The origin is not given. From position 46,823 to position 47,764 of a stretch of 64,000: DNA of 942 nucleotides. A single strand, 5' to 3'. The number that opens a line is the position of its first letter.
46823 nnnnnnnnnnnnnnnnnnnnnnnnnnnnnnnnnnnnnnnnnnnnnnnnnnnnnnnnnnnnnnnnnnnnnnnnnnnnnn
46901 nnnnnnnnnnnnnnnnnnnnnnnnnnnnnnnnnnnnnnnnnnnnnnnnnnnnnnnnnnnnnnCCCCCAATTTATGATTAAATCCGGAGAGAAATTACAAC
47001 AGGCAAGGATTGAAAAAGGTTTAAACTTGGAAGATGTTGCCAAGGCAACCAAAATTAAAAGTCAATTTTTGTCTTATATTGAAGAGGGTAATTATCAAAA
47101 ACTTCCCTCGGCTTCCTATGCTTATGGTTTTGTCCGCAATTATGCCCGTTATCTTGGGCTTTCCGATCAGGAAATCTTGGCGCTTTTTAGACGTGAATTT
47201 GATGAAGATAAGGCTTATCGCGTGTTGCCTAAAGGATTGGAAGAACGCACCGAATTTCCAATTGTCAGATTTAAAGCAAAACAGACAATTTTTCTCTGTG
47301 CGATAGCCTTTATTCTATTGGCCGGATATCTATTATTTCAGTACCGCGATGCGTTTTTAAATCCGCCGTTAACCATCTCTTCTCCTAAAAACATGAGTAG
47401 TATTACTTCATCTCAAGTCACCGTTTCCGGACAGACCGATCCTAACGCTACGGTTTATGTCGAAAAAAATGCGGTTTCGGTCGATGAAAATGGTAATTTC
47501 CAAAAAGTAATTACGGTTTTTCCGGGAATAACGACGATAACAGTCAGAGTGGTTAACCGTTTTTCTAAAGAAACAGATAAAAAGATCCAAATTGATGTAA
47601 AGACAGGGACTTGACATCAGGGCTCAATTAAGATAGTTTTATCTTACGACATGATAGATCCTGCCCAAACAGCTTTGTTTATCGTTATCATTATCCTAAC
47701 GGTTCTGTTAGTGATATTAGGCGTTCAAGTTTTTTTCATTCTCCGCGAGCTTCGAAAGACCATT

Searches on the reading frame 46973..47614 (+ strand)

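Call 40: search_protein_families(library=pfam, proteins=[window:46973-47614:+], max_evalue=0.001)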
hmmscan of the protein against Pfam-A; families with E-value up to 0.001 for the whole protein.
window:46973-47614:+ (213 aa): 5 families
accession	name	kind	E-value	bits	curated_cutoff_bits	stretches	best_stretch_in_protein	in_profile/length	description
PF13413.12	HTH_25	-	1e-22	80.1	24.6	1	8-68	2-62/62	Helix-turn-helix domain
PF09136.16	Glucodextran_B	-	2.1e-12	47.2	27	1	131-210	1-82/83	Glucodextranase, domain B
PF12844.13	HTH_19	-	6.1e-10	39.3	30.2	1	5-70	1-60/64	Helix-turn-helix domain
PF13560.12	HTH_31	-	3.7e-06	27.6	27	1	5-70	3-63/64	Helix-turn-helix domain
PF01381.28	HTH_3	-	2.8e-05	24.5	23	1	8-50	1-41/55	Helix-turn-helix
